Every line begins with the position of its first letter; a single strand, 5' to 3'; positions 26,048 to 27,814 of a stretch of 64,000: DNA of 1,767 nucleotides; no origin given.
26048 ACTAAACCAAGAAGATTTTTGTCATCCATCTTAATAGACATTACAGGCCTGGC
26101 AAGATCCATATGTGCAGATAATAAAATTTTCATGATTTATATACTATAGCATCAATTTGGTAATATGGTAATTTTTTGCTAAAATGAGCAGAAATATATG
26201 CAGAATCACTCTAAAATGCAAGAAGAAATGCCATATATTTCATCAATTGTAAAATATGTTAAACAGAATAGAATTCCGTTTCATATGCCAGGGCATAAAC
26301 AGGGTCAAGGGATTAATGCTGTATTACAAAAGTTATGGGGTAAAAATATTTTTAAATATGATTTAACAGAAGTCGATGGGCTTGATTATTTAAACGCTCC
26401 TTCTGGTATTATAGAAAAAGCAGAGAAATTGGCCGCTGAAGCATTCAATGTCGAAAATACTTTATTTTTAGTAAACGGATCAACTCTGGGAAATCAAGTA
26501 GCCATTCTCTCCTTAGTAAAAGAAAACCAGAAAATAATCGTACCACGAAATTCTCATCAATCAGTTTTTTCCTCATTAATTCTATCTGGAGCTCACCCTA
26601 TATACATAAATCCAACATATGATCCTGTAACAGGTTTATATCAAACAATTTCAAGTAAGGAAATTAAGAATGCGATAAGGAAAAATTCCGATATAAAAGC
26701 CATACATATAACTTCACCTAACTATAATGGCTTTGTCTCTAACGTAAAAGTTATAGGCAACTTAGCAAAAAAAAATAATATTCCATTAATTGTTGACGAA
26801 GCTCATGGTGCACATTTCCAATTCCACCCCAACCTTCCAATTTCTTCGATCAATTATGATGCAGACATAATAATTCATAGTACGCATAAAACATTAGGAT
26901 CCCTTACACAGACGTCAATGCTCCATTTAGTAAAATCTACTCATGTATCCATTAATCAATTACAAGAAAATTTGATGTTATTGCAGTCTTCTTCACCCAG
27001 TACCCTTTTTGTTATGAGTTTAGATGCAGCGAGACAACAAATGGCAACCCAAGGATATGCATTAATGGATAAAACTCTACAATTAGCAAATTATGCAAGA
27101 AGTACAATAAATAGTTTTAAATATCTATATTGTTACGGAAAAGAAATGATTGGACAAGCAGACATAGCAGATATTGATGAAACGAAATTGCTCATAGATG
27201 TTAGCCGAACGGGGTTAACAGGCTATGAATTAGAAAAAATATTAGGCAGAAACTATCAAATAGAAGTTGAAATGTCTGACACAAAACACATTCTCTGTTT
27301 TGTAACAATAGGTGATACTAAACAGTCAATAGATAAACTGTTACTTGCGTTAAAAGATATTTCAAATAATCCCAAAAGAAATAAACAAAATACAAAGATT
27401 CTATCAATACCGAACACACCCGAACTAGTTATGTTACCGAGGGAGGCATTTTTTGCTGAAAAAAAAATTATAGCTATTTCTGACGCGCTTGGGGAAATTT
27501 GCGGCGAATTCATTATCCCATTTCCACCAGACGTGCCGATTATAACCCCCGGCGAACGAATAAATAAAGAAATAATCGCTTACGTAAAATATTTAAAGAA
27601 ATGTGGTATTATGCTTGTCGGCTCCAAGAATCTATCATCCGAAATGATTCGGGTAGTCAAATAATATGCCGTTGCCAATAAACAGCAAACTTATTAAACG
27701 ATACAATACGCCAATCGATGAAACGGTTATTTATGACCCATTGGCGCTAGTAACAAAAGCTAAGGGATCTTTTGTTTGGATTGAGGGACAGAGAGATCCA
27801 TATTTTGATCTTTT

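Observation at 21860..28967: asd-lysC next to an ATP-grasp ligase, a short M42-like hydrolase, a PLP Orn/Lys/Arg-type decarboxylase and a class-III aminotransferase: candidate aspartate-derived diamine or conjugate pathway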

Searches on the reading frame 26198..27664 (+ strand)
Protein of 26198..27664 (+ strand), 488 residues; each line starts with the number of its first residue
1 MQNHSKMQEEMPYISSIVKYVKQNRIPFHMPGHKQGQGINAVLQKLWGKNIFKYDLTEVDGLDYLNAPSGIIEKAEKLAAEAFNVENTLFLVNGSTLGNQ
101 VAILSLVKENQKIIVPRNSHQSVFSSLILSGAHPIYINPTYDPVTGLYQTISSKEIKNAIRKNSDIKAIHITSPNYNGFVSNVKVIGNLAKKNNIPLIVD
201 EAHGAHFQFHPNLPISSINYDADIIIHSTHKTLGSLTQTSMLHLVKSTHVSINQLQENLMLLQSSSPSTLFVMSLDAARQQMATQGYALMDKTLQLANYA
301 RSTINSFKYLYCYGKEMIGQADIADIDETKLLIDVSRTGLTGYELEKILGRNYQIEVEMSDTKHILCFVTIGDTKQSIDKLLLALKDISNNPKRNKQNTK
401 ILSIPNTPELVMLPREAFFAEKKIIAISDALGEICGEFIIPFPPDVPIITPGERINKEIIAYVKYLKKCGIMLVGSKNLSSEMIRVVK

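Call 3: search_protein_families(library=pfam, proteins=[window:26198-27664:+])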
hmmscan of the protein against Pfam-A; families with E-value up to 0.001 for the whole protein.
window:26198-27664:+ (488 aa): 8 families
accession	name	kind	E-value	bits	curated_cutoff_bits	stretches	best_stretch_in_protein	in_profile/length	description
PF01276.26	OKR_DC_1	-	1.1e-73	248.9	27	1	12-376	2-416/417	Orn/Lys/Arg decarboxylase, major domain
PF00266.25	Aminotran_5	-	3e-11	43.4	21.5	1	71-235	44-205/371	Aminotransferase class-V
PF03711.20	OKR_DC_1_C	-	2.1e-09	38.2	24.2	1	388-469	27-113/132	Orn/Lys/Arg decarboxylase, C-terminal domain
PF01212.27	Beta_elim_lyase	-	3.2e-08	33.7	27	1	73-234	35-202/288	Beta-eliminating lyase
PF00155.27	Aminotran_1_2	-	5.9e-08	32.7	19.7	1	73-234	45-222/361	Aminotransferase class I and II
PF01041.23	DegT_DnrJ_EryC1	-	1.8e-07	31.1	19.8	1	82-205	36-150/360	DegT/DnrJ/EryC1/StrS aminotransferase family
PF05889.19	SepSecS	-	5.3e-05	22.5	21.1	1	108-233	99-225/389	O-phosphoseryl-tRNA(Sec) selenium transferase, SepSecS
PF01053.26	Cys_Met_Meta_PP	-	0.00014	21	27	1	100-235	81-202/381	Cys/Met metabolism PLP-dependent enzyme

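Call 4: search_protein_families(library=ncbifam, proteins=[window:26198-27664:+])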
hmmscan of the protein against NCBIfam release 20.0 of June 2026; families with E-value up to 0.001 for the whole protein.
window:26198-27664:+ (488 aa): 27 families (the best 25 are shown)
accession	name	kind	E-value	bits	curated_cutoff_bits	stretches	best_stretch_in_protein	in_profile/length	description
NF011928.0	PRK15399.1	subfamily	2.8e-32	111.8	968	2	12-304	131-439/713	lysine decarboxylase LdcC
NF010092.0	PRK13578.1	subfamily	4.2e-27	94.7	794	2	10-309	108-441/720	ornithine decarboxylase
NF011603.0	PRK15029.1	equivalog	5.9e-27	94.3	1167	1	11-297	141-455/756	arginine decarboxylase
NF011929.0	PRK15400.1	subfamily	3e-26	92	1056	2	12-305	131-440/714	lysine decarboxylase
TIGR04318.1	lacto_ODC_hypo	hypoth_equivalog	5e-26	91.2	950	1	9-162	88-249/695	putative ornithine decarboxylase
TIGR04301.1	ODC_inducible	exception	2.5e-24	85.5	1310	2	11-311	109-443/719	ornithine decarboxylase SpeF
TIGR01977.1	am_tr_V_EF2568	hypoth_equivalog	8.4e-11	41.5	377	1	72-246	46-214/376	cysteine desulfurase family protein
NF006810.0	PRK09331.1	subfamily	5.8e-10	38.5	301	1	62-243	59-234/397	Sep-tRNA:Cys-tRNA synthetase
NF008687.0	PRK11706.1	equivalog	3.2e-08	32.7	375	1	74-210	35-162/375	dTDP-4-amino-4,6-dideoxygalactose transaminase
NF005810.0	PRK07671.1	equivalog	4.8e-08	32.4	594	1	148-267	119-227/377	bifunctional cystathionine gamma-lyase/homocysteine desulfhydrase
NF004650.0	PRK05994.1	equivalog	1.4e-07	30.7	667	1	156-238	141-216/427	O-acetylhomoserine aminocarboxypropyltransferase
NF043007.1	CysBLyMetC_Staph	equivalog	2.5e-07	30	700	1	150-274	122-235/378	cystathionine beta-lyase MetC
NF006096.0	PRK08248.1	equivalog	1.3e-06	27.4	726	1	154-238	140-217/431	homocysteine synthase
NF006095.0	PRK08247.1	equivalog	1.7e-06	27.1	585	1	101-239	82-206/369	methionine biosynthesis PLP-dependent protein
TIGR03812.1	tyr_de_CO2_Arch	equivalog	1.4e-05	24.1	299.4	1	108-205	101-195/375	tyrosine decarboxylase MfnA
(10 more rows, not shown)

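Call 20: search_solved_structures(query=window:26198-27664:+, max_evalue=1e-10)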
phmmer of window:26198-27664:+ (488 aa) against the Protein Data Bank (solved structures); distinct sequences matched with E-value up to 1e-10: 18.
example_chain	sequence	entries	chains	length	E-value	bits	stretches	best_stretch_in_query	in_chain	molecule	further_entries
2x3l_A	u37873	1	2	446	1.4e-44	156.1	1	12-478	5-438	ORN/LYS/ARG DECARBOXYLASE FAMILY PROTEIN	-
9n0o_A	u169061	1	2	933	6.5e-32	114.3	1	45-202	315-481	Probable amino acid decarboxylase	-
9n0n_A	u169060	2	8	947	7e-32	114.2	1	45-202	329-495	Probable amino acid decarboxylase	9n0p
6q6i_A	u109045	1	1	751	2.1e-30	109.4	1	12-297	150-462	Biodegradative arginine decarboxylase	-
6y3x_A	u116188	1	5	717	1.6e-28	103.1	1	14-299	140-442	Lysine decarboxylase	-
5fkz_E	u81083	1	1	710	1.2e-23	87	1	12-304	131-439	LYSINE DECARBOXYLASE, CONSTITUTIVE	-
7p9b_A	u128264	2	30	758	1.4e-23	86.9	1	11-298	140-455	Biodegradative arginine decarboxylase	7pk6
2vyc_A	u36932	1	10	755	5.8e-23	84.8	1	10-294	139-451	BIODEGRADATIVE ARGININE DECARBOXYLASE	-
5fkx_A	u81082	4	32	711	1.8e-22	83.2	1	12-301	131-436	LYSINE DECARBOXYLASE, INDUCIBLE | Inducible lysine decarboxylase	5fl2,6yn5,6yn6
3n75_A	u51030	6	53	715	1.8e-22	83.2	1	12-301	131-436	Lysine decarboxylase, inducible | Inducible lysine decarboxylase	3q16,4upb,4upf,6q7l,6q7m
9e0o_A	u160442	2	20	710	4.1e-22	82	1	12-299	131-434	Lysine decarboxylase, inducible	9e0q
9e0m_A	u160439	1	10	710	4.1e-22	82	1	12-299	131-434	Lysine decarboxylase, inducible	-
5xx1_A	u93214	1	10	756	2.2e-21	79.6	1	10-294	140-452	Arginine decarboxylase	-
1ord_A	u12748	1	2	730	1.9e-20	76.5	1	12-251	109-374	ORNITHINE DECARBOXYLASE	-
1c4k_A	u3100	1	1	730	3.6e-20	75.6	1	12-250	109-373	PROTEIN (ORNITHINE DECARBOXYLASE)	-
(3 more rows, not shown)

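Call 98: search_dna_similar(query=window:26198-27664:+, collection=plasmids, mode=protein, max_rows=15, max_evalue=1e-10)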
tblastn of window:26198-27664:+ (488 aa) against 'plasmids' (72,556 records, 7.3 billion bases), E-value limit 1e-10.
Records with a match: 372; places in all: 467; records where one place covers at least 80% of the query: 35.
Best place of each record, by identity: <60% 372.
By first word of the organism name: Salmonella 134; Sinorhizobium 60; Rhizobium 33; Ensifer 18; Escherichia 13; Roseomonas 11; Bacillus 10; Streptomyces 10; Rhodococcus 9; Paracoccus 7; and 39 more.
By predicted mobility (MOB-suite, as given by PLSDB): conjugative 203; non-mobilizable 131; mobilizable 38.
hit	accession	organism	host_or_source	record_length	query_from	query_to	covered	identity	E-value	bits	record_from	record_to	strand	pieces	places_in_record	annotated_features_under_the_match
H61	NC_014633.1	Ilyobacter polytropus DSM 2926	marine mud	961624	5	488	99%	41.5%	4e-107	357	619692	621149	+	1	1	aminotransferase class I/II-fold pyridoxal phosphate-dependent enzyme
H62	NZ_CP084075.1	Fusobacterium vincentii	-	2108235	19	488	96%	40.5%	1e-108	362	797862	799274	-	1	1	none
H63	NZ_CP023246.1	Bacillus cereus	bacteria,pure culture,air in Laboratory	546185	2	479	98%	39.5%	2e-97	329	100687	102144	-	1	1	aminotransferase class I/II-fold pyridoxal phosphate-dependent enzyme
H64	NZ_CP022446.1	Bacillus cereus C1L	whole organism,rhizosphere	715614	2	479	98%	39.3%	5e-97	328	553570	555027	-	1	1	aminotransferase class I/II-fold pyridoxal phosphate-dependent enzyme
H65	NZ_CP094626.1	Bacillus thuringiensis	whole organism,soil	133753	2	479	98%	39.3%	8e-97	327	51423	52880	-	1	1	aminotransferase class I/II-fold pyridoxal phosphate-dependent enzyme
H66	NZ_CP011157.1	Bacillus cereus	cell culture,vomit of food poisoning ...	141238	2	479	98%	39.3%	8e-97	327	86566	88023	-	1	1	aminotransferase class I/II-fold pyridoxal phosphate-dependent enzyme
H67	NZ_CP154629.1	Acetoanaerobium noterae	cell culture,Sludge of a digestion ...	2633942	2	488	100%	38.4%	3e-100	337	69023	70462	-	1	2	none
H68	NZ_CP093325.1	Bacillus sp. N5-665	whole organism,peat soil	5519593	8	488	99%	38.6%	3e-103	346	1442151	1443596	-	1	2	none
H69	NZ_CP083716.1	Bacillus velezensis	cell culture,Meju, fermented soybean ...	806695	8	488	99%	38.4%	4e-97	328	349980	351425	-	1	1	aminotransferase class I/II-fold pyridoxal phosphate-dependent enzyme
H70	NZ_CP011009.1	Peribacillus simplex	cell culture,sugar beet rhizosphere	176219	1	479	98%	38.0%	7e-91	310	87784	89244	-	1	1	aminotransferase class I/II-fold pyridoxal phosphate-dependent enzyme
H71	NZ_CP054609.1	Paenibacillus cellulosilyticus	cell culture,soil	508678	12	487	98%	36.5%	2e-94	320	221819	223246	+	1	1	aminotransferase class I/II-fold pyridoxal phosphate-dependent enzyme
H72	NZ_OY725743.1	Monoglobus pectinilyticus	-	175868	8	487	98%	35.2%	1e-84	292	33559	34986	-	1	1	aminotransferase class I/II-fold pyridoxal phosphate-dependent enzyme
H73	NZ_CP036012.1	Bacillus mycoides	cell culture,soil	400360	62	479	86%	40.3%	2e-83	288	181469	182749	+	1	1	aminotransferase class I/II-fold pyridoxal phosphate-dependent enzyme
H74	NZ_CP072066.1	Bacillus mycoides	cell culture,soil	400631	62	479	86%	40.3%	2e-83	288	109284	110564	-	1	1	aminotransferase class I/II-fold pyridoxal phosphate-dependent enzyme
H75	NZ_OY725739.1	Monoglobus pectinilyticus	-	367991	17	464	92%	37.3%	2e-83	288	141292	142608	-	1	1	aminotransferase class I/II-fold pyridoxal phosphate-dependent enzyme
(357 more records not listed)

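Call 99: get_annotated_region(hit=H68, flank=4000)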
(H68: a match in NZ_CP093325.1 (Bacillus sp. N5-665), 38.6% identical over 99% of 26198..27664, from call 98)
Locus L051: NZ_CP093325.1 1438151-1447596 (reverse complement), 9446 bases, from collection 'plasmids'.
description: Bacillus sp. N5-665 strain N5/665 plasmid p1, complete sequence
organism: Bacillus sp. N5-665 (NCBI taxid 2925318)
taxonomy: Bacteria; Bacillota; Bacilli; Bacillales; Bacillaceae; Bacillus; Bacillus sp. N5-665
host: -; source: whole organism,peat soil; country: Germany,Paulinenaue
typing (MOB-suite, as given by PLSDB): non-mobilizable
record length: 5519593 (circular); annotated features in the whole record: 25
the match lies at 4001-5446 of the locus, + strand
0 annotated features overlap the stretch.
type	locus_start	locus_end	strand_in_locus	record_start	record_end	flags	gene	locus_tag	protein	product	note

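Call 100: get_annotated_region(hit=H62, flank=5000)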
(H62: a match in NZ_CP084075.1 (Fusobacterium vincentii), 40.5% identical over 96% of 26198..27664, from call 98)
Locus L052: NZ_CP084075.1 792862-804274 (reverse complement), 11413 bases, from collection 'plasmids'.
description: Fusobacterium vincentii strain SB055 plasmid pSB055A, complete sequence
organism: Fusobacterium vincentii (NCBI taxid 155615)
taxonomy: Bacteria; Fusobacteriota; Fusobacteriia; Fusobacteriales; Fusobacteriaceae; Fusobacterium; Fusobacterium vincentii
host: -; source: -; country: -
typing (MOB-suite, as given by PLSDB): non-mobilizable
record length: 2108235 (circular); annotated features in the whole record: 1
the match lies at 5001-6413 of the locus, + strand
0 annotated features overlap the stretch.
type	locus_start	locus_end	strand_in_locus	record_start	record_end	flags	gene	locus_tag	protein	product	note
